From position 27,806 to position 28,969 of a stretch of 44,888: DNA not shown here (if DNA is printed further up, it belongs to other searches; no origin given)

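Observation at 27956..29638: Dam-like methyltransferase followed 16 nt later by an unrecognisable 287-aa protein in a lower-GC patch: cryptic R-M or new defence pair?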

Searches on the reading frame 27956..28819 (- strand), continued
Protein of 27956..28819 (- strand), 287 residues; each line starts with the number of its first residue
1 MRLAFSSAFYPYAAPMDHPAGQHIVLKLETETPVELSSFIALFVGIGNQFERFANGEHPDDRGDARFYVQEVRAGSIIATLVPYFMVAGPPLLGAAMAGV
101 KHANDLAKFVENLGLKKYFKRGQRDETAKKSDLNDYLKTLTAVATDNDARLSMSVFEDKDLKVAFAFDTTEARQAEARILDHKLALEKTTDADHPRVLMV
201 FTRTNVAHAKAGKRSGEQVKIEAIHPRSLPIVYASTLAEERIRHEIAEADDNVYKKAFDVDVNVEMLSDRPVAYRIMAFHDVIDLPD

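Call 31: fold_search(model_id=the predicted structure, library=viral)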
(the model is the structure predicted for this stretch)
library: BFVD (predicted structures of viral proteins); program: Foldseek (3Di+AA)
matches with E <= 10: 1222; with E <= 0.001: 3
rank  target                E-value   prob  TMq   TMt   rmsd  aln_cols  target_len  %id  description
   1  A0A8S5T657            1.1e-20  1.00  0.49  0.52  11.7       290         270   21  Uncharacterized protein [Myoviridae sp. ctLIM9]
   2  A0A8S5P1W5            1.0e-08  1.00  0.28  0.52  11.2       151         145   18  Uncharacterized protein [Myoviridae sp. ctakU3]
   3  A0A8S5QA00            2.2e-07  1.00  0.37  0.31  10.4       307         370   11  DUF6575 domain-containing protein [Siphoviridae sp. ctoic9]
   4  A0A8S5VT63            3.0e-03  0.63  0.20  0.21  12.4       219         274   11  (no name in the UniProt tables at hand)
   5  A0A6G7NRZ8            4.0e-03  0.90  0.28  0.13  14.9       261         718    9  (no name in the UniProt tables at hand)
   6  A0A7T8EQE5            1.1e-02  0.57  0.17  0.27  14.7       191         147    9  Uncharacterized protein [Erwinia phage pEa_SNUABM_5]
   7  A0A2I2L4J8            1.2e-02  0.18  0.15  0.13  23.2       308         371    8  Uncharacterized protein [Orpheovirus IHUMI-LCC2]
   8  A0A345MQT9            1.2e-02  0.25  0.14  0.15  20.4       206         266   12  (no name in the UniProt tables at hand)
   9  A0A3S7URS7            1.4e-02  0.41  0.23  0.13  18.5       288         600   12  (no name in the UniProt tables at hand)
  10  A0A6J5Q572            1.6e-02  0.28  0.16  0.18  14.0       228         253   13  Uncharacterized protein [uncultured Caudovirales phage]
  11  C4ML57                1.9e-02  0.89  0.17  0.38   6.4        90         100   10  p57 [Xanthomonas phage phiL7]
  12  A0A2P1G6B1            1.9e-02  0.47  0.23  0.19  21.6       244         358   11  Non-structural protein 2 [Ambidensovirus sp.]
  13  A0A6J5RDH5            2.1e-02  0.51  0.19  0.15  15.4       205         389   13  Uncharacterized protein [uncultured Caudovirales phage]
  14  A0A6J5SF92            2.1e-02  0.33  0.18  0.25   9.0       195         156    8  S-adenosylmethionine decarboxylase family, prokaryotic [uncultured Caudovirales phage]
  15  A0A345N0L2            2.2e-02  0.51  0.23  0.24  17.2       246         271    8  (no name in the UniProt tables at hand)
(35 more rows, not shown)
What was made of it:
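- Closest known: PHROG 9226. Same: Related predicted structures in BFVD are also uncharacterised (best E 1.1e-20; call 31).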

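Call 38: find_related_loci(query=A1, collection=viral_contigs, flank=6000)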
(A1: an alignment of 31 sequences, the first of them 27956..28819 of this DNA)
Query A1 (287 aa) in viral_contigs; peptide patterns used: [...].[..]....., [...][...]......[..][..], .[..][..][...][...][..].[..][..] (x = any residue, [..] = any of these).
107 stretches matched a pattern; 13 encode a relative of the query (tblastn E <= 1e-3); 13 distinct loci.
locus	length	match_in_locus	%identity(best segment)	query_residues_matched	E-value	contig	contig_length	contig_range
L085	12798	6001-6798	64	23-286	6e-114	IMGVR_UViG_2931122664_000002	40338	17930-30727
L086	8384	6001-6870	61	1-287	1e-110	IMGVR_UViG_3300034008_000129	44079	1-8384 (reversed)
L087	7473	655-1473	48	21-284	1e-69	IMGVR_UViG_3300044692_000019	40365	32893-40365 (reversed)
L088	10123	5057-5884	44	12-286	1e-68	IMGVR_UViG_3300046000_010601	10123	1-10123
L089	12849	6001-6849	39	2-287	3e-67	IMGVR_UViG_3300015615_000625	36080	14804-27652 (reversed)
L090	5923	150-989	43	12-287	4e-65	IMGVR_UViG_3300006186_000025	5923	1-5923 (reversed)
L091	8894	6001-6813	43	21-283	8e-65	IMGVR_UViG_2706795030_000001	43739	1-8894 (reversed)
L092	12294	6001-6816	43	21-284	6e-64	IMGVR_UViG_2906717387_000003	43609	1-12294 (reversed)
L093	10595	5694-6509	42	21-284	1e-62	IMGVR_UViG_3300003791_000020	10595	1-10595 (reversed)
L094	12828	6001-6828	44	19-287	5e-63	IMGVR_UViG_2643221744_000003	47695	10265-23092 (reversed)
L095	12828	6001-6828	42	9-285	4e-59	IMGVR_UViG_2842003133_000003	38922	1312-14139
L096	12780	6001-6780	40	23-287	4e-51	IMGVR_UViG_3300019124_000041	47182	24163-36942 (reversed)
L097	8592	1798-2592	38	20-287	9e-46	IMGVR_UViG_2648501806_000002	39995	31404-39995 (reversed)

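Call 42: search_protein_families(library=pfam, alignment_id=A2, max_evalue=0.001)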
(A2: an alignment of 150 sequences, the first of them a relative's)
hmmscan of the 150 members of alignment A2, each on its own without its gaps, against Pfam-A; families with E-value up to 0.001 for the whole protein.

A. member 1, L001:6916-7773:+ (285 aa): 0 families

B. families by the number of members that match (of 150 scanned): 142 families (the first 25 are shown)
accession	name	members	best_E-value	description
PF20075.5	DUF6471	18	1.8e-33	Domain of unknown function (DUF6471)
PF01078.27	Mg_chelatase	4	2.1e-65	Magnesium chelatase, subunit ChlI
PF13641.12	Glyco_tranf_2_3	3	3e-21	Glycosyltransferase like family 2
PF01926.29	MMR_HSR1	3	3e-20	50S ribosome-binding GTPase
PF00535.33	Glycos_transf_2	3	1.5e-08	Glycosyl transferase family 2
PF01070.24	FMN_dh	2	1.2e-128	FMN-dependent dehydrogenase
PF00005.33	ABC_tran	2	2.9e-53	ABC transporter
PF06421.17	LepA_C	2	2.2e-50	GTP-binding protein LepA C-terminus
PF13541.12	ChlI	2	1.9e-41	Subunit ChlI of Mg-chelatase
PF13335.12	Mg_chelatase_C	2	3.5e-30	Magnesium chelatase, subunit ChlI C-terminal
PF22022.2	Phage_int_M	2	9e-26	Phage integrase central domain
PF13632.12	Glyco_trans_2_3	2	1.2e-25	Glycosyl transferase family group 2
PF14384.12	BrnA_antitoxin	2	7.4e-22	BrnA antitoxin of type II toxin-antitoxin system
PF00679.30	EFG_C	2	2.4e-21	Elongation factor G C-terminus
PF13356.12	Arm-DNA-bind_3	2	2.8e-21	Arm DNA-binding domain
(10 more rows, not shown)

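Call 46: search_solved_structures(query=A1, max_evalue=10)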
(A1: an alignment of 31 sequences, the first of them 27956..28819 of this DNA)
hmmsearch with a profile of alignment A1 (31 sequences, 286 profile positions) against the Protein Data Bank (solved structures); distinct sequences matched with E-value up to 10: 0.
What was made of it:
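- Tried and rejected: Remote homology: profile against PDB sequences gave 0 hits (call 46).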

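Call 56: search_protein_representatives(alignment_id=A1)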
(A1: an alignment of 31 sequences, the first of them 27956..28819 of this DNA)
Query: 31 sequences, 286 profile positions. Proteins with E-value up to 0.001 (for the whole library): 1212; up to 1e-10: 773; up to 1e-30: 165. The best 150 are listed.
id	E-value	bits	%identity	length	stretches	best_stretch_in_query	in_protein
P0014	1.8e-129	447.6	-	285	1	6-282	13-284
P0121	1.5e-118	411.8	-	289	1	3-286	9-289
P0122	1.4e-117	408.6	-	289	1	4-286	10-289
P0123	2.9e-116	404.3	-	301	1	3-285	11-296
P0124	4.8e-109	380.6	-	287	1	4-285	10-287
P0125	2.8e-108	378.1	-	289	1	4-283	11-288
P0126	2.1e-107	375.2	-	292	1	3-285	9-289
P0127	4.9e-98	344.5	-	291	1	4-283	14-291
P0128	1.6e-92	326.3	-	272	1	9-284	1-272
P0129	7.3e-92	324.2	-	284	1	3-284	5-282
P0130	2.8e-91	322.3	-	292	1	3-285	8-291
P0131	9.8e-91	320.5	-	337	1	9-284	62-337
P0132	5.9e-90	317.9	-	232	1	59-285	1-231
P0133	1.3e-89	316.8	-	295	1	3-282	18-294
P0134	5.3e-89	314.8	-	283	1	4-284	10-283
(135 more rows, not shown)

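Call 59: search_protein_families(library=padloc, alignment_id=A2, max_evalue=0.00001)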
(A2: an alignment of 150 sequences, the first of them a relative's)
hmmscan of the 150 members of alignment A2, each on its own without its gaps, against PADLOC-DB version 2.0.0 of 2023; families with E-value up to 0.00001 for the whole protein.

A. member 1, L001:6916-7773:+ (285 aa): 0 families

B. families by the number of members that match (of 150 scanned): 55 families (the first 25 are shown)
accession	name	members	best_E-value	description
PDLC04135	mad3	2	6.8e-55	mads_3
PDLC02980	AriA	2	1.7e-18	-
PDLC04134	mad2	2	2.6e-13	mads_2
PDLC03610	REase_MTase_IIG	1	2e-85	Type IIG restriction enzyme-methyltransferase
PDLC03631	REase_MTase_IIG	1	2.2e-71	Type IIG restriction enzyme-methyltransferase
PDLC03253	MTase_II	1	1.8e-58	Type II methyltransferase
PDLC03597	REase_MTase_IIG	1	2.5e-32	Type IIG restriction enzyme-methyltransferase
PDLC03051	REase_MTase_I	1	2e-28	Type I restriction enzyme-methyltransferase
PDLC03294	MTase_II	1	6.7e-28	Type II methyltransferase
PDLC03247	MTase_II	1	4.2e-24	Type II methyltransferase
PDLC02590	DrmC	1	1.1e-21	DrmC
PDLC04140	mad8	1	2.5e-20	mads_8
PDLC03244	MTase_II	1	6.4e-20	Type II methyltransferase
PDLC03621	REase_MTase_IIG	1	2.4e-18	Type IIG restriction enzyme-methyltransferase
PDLC02367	PycC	1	9.4e-18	-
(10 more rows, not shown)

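Call 69: search_protein_families(library=pfam, alignment_id=A5, max_evalue=1)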
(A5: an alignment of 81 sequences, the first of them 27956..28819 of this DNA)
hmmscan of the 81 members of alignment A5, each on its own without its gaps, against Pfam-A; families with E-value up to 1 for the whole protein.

A. member 1, window:27956-28819:- (287 aa): 0 families

B. families by the number of members that match (of 81 scanned): 49 families (the first 25 are shown)
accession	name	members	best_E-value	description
PF13119.11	DUF3973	3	0.011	Domain of unknown function (DUF3973)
PF23222.1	RRM_PARP14_1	2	0.00038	PAR14-like, first RRM domain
PF15800.10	CiPC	1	0.0039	Clock interacting protein circadian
PF19381.4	DUF5956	1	0.0059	Family of unknown function (DUF5956)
PF12753.13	Nro1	1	0.0061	Nuclear pore complex subunit Nro1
PF12582.13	DUF3757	1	0.0065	Protein of unknown function (DUF3757)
PF23052.1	KH_N4BP1_2nd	1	0.0076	N4BP1, second type I KH-domain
PF24644.1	DUF7638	1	0.018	Domain of unknown function (DUF7638)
PF25771.1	CC_CEP152-bind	1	0.021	CEP63/DEUP1, CEP152 binding coiled coil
PF01984.25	dsDNA_bind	1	0.024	Double-stranded DNA-binding domain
PF11352.13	DUF3155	1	0.025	Protein of unknown function (DUF3155)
PF23706.1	Rv1893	1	0.026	Rv1893-like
PF12553.13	DUF3742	1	0.027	Protein of unknown function (DUF3742)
PF09177.16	STX6_10_61_N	1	0.03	Syntaxin 6/10/61, N-terminal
PF13892.11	DBINO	1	0.032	DNA-binding domain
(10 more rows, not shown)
